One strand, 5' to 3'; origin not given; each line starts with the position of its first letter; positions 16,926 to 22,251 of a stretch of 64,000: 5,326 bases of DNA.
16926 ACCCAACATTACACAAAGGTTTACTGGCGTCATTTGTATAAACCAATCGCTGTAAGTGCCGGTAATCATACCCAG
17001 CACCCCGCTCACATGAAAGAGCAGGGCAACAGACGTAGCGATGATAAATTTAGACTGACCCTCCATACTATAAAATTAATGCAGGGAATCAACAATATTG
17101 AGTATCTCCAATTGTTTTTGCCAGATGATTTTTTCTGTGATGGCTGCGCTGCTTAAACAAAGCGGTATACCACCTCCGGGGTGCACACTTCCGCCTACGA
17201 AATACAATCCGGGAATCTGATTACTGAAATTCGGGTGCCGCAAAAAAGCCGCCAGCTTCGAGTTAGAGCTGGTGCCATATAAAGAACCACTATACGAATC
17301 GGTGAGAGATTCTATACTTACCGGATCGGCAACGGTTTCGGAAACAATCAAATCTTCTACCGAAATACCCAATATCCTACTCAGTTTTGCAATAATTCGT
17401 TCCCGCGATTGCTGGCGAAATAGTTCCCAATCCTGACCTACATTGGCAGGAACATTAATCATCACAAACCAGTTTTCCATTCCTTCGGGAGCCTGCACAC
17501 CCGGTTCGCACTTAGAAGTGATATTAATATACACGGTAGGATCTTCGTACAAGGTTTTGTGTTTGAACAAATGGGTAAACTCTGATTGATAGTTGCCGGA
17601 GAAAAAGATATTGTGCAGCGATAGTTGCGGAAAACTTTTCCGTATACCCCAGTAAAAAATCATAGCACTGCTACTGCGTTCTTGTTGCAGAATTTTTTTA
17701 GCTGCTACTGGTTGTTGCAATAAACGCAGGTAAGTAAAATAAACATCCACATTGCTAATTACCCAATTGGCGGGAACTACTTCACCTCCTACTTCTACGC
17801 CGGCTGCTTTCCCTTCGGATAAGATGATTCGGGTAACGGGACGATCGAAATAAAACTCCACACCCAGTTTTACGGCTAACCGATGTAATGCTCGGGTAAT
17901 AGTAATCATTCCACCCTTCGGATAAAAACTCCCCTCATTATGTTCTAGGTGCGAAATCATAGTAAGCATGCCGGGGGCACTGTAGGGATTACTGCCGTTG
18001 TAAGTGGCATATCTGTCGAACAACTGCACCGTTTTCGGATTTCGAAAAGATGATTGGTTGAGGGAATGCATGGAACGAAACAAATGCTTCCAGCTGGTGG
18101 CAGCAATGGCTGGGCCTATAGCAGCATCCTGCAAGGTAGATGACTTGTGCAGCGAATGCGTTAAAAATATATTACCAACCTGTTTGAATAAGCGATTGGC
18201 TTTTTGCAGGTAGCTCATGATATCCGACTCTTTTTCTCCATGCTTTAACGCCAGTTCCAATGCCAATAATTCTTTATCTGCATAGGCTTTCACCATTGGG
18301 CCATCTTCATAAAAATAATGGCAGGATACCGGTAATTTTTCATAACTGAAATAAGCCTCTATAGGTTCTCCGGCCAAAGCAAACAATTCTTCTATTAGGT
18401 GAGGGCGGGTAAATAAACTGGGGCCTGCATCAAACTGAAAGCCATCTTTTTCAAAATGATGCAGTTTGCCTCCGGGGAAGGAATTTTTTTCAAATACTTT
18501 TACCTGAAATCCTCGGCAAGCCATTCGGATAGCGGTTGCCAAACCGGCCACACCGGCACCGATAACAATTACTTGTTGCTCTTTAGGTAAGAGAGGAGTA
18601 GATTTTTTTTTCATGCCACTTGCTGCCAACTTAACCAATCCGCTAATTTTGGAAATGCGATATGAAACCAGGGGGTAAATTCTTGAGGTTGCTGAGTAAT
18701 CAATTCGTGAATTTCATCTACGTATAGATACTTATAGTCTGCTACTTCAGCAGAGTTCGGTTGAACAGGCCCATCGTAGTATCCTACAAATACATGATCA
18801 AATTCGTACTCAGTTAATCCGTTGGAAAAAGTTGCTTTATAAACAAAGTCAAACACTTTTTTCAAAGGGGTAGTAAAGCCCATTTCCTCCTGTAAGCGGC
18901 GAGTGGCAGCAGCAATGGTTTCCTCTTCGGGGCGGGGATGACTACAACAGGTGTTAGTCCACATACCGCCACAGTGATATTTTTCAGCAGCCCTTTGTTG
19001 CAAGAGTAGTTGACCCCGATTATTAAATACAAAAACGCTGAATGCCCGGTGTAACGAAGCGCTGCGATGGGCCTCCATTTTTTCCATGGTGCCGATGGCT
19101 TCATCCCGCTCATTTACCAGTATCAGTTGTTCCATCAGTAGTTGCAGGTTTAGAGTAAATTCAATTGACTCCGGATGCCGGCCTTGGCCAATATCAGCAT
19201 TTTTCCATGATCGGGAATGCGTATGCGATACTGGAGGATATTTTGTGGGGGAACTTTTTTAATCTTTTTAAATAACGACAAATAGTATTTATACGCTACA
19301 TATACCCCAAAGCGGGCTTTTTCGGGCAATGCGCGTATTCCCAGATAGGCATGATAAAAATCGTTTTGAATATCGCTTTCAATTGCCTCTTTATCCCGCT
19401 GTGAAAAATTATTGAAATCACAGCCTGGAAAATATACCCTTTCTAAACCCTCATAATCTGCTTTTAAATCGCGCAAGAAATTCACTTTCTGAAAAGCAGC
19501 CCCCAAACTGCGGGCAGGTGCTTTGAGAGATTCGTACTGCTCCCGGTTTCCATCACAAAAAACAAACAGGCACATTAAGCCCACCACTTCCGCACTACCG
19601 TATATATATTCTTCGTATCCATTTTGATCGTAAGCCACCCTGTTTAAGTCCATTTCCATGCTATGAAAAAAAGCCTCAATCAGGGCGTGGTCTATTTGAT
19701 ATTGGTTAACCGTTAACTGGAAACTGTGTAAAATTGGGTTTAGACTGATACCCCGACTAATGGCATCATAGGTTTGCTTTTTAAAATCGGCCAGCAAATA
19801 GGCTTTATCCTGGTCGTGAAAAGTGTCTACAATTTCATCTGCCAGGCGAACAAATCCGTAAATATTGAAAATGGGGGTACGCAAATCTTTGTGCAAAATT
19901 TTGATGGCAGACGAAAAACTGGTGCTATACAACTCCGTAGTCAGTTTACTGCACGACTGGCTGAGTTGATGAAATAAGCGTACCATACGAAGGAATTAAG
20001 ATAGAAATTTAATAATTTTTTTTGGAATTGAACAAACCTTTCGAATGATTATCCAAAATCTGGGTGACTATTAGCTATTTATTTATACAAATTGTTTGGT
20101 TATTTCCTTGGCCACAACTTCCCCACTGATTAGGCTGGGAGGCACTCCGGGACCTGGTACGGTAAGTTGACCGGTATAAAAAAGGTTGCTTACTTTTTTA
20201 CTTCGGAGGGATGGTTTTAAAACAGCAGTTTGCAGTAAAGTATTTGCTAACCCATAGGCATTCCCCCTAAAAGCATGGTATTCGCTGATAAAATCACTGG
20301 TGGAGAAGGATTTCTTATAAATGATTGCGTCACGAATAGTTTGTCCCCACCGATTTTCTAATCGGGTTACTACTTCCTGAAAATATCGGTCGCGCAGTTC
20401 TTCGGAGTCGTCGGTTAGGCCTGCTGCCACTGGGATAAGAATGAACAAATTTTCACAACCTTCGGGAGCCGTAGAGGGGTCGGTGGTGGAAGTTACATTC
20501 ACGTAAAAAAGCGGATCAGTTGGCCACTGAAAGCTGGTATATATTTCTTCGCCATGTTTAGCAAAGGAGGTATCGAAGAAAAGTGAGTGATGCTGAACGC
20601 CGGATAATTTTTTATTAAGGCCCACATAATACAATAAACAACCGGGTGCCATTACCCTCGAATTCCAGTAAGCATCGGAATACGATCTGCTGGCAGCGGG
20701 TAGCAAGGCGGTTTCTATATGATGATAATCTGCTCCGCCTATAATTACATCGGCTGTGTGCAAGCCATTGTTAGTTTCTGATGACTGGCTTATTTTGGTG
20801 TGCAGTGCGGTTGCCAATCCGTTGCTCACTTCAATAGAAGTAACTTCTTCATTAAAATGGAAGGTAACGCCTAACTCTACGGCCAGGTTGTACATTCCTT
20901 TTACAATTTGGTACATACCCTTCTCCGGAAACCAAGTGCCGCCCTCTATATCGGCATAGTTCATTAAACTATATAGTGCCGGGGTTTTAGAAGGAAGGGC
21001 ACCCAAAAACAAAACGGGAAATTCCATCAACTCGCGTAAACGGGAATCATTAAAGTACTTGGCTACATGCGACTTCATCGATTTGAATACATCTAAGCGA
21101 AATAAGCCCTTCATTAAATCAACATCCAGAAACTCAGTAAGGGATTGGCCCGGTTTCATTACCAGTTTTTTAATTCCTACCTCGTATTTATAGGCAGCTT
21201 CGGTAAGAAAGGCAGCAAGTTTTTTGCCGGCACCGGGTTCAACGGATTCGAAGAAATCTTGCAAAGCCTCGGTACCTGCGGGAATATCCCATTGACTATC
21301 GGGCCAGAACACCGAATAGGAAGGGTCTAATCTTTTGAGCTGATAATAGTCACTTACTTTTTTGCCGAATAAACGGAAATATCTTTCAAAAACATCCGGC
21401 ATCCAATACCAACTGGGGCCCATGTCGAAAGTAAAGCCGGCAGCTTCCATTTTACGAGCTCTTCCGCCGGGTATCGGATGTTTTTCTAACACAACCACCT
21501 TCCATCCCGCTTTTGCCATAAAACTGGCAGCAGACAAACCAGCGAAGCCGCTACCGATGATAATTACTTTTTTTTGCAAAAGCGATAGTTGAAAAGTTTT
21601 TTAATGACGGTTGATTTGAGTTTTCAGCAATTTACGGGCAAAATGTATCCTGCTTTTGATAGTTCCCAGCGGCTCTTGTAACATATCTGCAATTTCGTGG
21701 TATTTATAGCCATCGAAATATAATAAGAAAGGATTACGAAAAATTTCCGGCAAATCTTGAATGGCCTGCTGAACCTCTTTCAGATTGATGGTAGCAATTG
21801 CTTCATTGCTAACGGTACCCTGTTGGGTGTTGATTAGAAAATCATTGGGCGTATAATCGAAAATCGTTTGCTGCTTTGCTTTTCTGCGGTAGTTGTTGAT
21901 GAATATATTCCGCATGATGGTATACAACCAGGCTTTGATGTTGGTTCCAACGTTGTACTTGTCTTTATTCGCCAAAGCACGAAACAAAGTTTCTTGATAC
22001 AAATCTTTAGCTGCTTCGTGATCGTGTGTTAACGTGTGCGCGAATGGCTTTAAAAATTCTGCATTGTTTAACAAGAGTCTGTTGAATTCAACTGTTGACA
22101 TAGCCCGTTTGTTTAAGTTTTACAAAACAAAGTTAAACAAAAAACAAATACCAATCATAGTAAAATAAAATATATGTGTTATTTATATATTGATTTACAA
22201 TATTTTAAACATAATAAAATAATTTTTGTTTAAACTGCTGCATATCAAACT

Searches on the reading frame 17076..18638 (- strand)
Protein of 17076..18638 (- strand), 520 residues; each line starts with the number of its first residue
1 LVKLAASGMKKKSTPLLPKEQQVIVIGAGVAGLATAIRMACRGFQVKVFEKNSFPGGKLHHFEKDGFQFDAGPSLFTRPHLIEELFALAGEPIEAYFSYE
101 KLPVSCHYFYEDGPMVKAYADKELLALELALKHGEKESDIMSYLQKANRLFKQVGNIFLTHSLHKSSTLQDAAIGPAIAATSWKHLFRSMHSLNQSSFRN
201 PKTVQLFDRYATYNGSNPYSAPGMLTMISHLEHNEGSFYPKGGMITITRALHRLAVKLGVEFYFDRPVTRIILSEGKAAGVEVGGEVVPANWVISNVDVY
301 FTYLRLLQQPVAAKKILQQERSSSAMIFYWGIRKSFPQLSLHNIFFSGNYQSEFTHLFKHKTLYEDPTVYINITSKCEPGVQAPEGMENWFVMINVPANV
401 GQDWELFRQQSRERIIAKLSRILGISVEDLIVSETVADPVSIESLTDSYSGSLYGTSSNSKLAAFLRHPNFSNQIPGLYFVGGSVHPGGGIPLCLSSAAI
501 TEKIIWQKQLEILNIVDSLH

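Call 10: search_protein_families(library=pfam, proteins=[window:17076-18638:-], max_evalue=0.001)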
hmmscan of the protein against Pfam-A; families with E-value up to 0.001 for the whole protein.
window:17076-18638:- (520 aa): 8 families
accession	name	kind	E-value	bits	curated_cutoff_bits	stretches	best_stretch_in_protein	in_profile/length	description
PF01593.30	Amino_oxidase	-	3.7e-22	79.7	19.8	1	30-498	1-435/443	Flavin containing amine oxidoreductase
PF01266.30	DAO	-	6.7e-14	52.6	27.9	2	23-57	2-37/353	FAD dependent oxidoreductase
PF13450.12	NAD_binding_8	-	1.7e-13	51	21.9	1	25-80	1-56/68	NAD(P)-binding Rossmann-like domain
PF00890.30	FAD_binding_2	-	4.9e-08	33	20.4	1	23-60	2-39/414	FAD binding domain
PF03486.20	HI0933_like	-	8.2e-08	32.4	50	1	22-59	2-39/244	HI0933-like protein Rossmann domain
PF07992.20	Pyr_redox_2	-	3.4e-05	23.9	26.1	1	22-57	2-38/291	Pyridine nucleotide-disulphide oxidoreductase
PF12831.13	FAD_oxidored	-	8.7e-05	22.4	27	1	22-59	1-38/416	FAD dependent oxidoreductase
PF01946.23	Thi4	-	0.00011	22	26.2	1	20-57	17-55/235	Thi4 family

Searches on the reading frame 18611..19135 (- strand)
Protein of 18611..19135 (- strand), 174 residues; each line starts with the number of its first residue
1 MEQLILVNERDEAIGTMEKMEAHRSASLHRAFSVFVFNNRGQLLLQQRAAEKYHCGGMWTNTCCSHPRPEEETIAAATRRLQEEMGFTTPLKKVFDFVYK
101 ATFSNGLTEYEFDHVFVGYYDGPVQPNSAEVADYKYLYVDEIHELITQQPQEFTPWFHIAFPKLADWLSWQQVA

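Call 10: search_protein_families(library=pfam, proteins=[window:18611-19135:-], max_evalue=0.001)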
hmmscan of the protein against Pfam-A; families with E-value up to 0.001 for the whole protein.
window:18611-19135:- (174 aa): 1 family
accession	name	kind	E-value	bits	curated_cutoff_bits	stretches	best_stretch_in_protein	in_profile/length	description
PF00293.34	NUDIX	-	2.9e-20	73.1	21.1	1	28-157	2-134/134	NUDIX domain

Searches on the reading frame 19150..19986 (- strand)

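Call 10: search_protein_families(library=pfam, proteins=[window:19150-19986:-], max_evalue=0.001)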
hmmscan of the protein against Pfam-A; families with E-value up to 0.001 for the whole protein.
window:19150-19986:- (278 aa): 1 family
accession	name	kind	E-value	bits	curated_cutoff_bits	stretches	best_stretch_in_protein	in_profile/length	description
PF00494.24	SQS_PSY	-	2.7e-41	142.5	26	1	20-258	4-260/263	Squalene/phytoene synthase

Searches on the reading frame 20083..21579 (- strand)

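Call 10: search_protein_families(library=pfam, proteins=[window:20083-21579:-], max_evalue=0.001)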
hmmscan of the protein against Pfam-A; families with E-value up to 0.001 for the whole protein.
window:20083-21579:- (498 aa): 12 families
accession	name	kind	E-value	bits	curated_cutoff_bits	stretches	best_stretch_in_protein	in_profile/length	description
PF01593.30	Amino_oxidase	-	3.4e-27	96.3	19.8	1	12-493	1-442/443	Flavin containing amine oxidoreductase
PF01266.30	DAO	-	5.9e-16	59.4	27.9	2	4-43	1-40/353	FAD dependent oxidoreductase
PF13450.12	NAD_binding_8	-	5.9e-16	58.9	21.9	1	7-71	1-65/68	NAD(P)-binding Rossmann-like domain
PF00890.30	FAD_binding_2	-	6e-08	32.7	20.4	1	5-36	2-33/414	FAD binding domain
PF01134.28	GIDA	-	2.6e-07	30.5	22.1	0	4-32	1-29/391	Glucose inhibited division protein A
PF03486.20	HI0933_like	-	4.1e-07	30.1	50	1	4-44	2-39/244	HI0933-like protein Rossmann domain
PF00070.33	Pyr_redox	-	8.8e-07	29.8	22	0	4-36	1-33/82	Pyridine nucleotide-disulphide oxidoreductase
PF01494.25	FAD_binding_3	-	1.2e-06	28.5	22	1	4-35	3-34/349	FAD binding domain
PF07992.20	Pyr_redox_2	-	2.1e-06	27.8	26.1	1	3-39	1-38/291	Pyridine nucleotide-disulphide oxidoreductase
PF06100.17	MCRA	-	2.2e-06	27.2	23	0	2-54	1-59/495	MCRA family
PF12831.13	FAD_oxidored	-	5.8e-06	26.3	27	1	5-41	2-38/416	FAD dependent oxidoreductase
PF01946.23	Thi4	-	6.3e-06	26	26.2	1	2-40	17-56/235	Thi4 family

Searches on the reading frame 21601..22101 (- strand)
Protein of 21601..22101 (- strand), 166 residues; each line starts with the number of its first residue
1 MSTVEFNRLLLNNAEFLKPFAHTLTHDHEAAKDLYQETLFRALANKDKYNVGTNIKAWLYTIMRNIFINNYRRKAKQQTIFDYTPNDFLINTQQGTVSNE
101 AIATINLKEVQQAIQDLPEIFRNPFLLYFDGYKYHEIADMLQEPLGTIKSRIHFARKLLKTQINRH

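Call 10: search_protein_families(library=pfam, proteins=[window:21601-22101:-], max_evalue=0.001)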
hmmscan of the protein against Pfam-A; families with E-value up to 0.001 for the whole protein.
window:21601-22101:- (166 aa): 5 families
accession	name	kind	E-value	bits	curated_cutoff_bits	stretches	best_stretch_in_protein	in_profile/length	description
PF04542.20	Sigma70_r2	-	1.7e-13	50.6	24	1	13-76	5-70/71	Sigma-70 region 2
PF08281.18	Sigma70_r4_2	-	7.8e-12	45.1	25.7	1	108-159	2-54/54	Sigma-70, region 4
PF22029.2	PhyR_sigma2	-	1.3e-06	28.8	27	1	17-63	8-54/55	Sigma2 domain of PhyR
PF07638.17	Sigma70_ECF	-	3.2e-06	27.6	21.1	1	53-164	73-184/185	ECF sigma factor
PF04545.22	Sigma70_r4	-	5.6e-06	26.2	24.1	1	113-160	1-49/50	Sigma-70, region 4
